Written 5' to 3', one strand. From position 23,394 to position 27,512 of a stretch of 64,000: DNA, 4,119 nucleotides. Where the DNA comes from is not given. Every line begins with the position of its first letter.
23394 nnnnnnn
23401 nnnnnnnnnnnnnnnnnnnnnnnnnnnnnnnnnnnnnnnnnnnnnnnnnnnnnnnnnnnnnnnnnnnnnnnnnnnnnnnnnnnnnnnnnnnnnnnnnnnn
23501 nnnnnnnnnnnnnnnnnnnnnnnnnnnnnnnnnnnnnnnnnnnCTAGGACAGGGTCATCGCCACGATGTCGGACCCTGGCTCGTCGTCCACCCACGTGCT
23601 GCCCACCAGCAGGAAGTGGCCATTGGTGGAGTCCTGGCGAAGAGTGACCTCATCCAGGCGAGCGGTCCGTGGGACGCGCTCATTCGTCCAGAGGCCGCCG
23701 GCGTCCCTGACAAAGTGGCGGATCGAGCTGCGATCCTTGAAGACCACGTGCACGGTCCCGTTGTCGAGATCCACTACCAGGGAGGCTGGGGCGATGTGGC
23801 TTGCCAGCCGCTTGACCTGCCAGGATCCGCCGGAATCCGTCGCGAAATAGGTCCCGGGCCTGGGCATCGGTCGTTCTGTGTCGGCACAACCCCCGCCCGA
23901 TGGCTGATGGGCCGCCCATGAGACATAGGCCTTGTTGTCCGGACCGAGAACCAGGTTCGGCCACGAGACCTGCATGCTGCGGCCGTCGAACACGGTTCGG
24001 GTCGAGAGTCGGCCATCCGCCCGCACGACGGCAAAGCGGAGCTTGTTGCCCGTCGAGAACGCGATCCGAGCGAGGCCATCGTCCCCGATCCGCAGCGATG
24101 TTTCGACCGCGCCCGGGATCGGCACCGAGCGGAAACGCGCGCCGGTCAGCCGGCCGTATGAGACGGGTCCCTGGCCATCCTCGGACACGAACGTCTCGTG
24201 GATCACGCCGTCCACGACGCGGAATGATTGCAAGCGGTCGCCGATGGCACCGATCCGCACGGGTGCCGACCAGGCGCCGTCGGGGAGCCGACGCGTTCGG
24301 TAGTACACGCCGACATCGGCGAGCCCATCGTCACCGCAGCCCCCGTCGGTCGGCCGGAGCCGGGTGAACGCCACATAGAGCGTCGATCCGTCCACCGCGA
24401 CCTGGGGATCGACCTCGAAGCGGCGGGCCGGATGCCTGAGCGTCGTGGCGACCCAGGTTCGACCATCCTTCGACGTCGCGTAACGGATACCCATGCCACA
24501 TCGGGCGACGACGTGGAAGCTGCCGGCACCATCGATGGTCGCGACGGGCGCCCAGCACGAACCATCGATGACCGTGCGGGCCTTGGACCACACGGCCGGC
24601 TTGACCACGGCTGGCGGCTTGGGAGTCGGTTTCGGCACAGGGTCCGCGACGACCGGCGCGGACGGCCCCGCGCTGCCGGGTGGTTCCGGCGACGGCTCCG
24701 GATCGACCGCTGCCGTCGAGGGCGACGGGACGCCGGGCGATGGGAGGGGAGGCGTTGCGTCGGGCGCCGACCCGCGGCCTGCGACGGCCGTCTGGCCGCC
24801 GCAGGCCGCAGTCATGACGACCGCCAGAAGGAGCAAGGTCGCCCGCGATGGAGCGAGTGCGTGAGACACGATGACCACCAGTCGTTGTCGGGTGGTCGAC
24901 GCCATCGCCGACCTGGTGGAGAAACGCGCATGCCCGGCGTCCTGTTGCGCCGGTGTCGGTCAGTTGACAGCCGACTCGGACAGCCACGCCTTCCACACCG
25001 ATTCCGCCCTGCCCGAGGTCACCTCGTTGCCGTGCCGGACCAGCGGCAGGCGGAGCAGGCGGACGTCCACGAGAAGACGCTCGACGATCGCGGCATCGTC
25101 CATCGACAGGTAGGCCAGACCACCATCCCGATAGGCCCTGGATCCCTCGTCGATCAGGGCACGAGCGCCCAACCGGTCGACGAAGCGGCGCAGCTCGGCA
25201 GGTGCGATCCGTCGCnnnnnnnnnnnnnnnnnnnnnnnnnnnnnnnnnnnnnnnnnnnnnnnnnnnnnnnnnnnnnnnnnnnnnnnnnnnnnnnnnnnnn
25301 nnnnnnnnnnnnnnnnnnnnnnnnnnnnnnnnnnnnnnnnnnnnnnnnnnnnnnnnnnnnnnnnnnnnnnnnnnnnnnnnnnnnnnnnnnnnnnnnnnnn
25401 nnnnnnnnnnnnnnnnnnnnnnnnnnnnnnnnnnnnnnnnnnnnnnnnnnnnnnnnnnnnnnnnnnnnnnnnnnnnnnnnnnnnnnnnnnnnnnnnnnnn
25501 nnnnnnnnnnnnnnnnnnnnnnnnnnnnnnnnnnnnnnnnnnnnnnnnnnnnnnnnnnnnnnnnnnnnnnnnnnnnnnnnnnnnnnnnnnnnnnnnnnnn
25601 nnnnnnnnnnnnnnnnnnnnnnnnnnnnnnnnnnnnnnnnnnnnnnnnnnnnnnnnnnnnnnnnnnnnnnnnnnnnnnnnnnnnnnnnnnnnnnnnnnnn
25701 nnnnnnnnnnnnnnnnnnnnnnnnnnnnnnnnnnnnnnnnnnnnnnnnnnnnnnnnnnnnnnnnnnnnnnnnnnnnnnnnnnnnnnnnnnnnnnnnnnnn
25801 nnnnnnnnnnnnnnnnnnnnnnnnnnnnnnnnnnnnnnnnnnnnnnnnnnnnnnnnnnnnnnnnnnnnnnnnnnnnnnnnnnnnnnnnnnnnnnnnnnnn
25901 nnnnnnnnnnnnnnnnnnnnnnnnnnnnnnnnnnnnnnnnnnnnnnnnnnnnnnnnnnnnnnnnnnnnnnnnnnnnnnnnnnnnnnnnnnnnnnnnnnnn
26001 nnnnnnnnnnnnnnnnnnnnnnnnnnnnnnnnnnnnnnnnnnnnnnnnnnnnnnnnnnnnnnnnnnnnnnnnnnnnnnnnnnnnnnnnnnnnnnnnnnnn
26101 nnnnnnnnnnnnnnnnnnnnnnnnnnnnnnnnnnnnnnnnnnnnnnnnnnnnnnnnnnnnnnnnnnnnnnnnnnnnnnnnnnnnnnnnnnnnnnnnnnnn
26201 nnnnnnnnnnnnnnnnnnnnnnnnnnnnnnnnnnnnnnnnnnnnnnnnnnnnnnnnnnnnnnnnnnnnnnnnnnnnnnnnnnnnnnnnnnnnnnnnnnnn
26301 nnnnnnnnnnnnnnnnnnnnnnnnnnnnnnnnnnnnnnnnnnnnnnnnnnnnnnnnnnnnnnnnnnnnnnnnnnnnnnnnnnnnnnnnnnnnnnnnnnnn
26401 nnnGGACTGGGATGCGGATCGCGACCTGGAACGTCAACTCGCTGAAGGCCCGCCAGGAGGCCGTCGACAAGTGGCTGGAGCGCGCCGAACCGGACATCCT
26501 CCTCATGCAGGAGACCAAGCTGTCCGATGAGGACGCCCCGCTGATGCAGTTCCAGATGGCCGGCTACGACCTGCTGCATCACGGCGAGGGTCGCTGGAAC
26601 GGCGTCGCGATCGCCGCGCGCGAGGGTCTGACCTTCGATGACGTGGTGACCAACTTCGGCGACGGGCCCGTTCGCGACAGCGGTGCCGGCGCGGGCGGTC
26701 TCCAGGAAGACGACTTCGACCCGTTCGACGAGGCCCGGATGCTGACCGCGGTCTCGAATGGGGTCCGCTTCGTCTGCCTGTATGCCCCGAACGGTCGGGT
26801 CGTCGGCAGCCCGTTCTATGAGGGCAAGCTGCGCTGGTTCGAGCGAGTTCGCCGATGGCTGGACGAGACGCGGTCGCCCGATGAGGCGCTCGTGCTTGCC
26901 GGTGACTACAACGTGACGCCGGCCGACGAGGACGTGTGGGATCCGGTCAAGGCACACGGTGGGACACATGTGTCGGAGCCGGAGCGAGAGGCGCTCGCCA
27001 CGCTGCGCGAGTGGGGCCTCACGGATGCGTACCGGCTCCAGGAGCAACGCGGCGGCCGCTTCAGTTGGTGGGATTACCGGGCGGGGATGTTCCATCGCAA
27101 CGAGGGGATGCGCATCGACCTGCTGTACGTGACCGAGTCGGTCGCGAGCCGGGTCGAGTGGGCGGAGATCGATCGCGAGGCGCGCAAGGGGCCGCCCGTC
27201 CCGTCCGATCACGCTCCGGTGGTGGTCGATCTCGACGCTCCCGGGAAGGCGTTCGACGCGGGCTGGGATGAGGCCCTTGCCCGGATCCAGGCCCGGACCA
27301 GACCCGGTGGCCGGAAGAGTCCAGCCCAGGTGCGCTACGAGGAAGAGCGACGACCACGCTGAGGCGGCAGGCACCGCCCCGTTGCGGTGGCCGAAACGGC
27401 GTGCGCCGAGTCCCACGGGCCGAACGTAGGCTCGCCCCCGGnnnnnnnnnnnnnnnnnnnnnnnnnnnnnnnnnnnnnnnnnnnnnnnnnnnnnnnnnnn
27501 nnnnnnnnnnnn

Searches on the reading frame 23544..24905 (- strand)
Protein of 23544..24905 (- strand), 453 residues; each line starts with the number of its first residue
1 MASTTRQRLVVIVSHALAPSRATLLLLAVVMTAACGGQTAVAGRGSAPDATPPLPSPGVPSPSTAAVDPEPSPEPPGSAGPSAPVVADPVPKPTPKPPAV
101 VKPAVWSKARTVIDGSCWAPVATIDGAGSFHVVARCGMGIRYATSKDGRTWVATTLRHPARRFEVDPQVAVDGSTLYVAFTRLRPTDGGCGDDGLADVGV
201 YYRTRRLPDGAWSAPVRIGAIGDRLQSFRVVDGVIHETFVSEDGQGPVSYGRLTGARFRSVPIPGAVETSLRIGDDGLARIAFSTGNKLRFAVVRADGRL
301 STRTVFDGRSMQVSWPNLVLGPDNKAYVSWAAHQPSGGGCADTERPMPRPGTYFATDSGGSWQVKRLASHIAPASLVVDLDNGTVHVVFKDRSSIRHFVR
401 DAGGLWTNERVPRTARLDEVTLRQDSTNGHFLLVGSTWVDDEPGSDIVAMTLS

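Call 91: find_encoding_contigs(protein=window:23544-24905:-, flank=10000, max_places=1)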
Protein window:23544-24905:- (453 aa): no gene with exactly this product is on record in the collection.

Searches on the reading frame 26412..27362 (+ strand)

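Call 94: search_protein_families(library=pfam, proteins=[window:26412-27362:+], max_evalue=0.00001)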
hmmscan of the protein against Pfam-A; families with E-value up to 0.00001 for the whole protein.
window:26412-27362:+ (316 aa): 1 family
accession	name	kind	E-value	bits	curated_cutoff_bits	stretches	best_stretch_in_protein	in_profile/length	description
PF03372.29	Exo_endo_phos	-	2.6e-26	93.1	24.5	1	4-267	1-225/225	Endonuclease/Exonuclease/phosphatase family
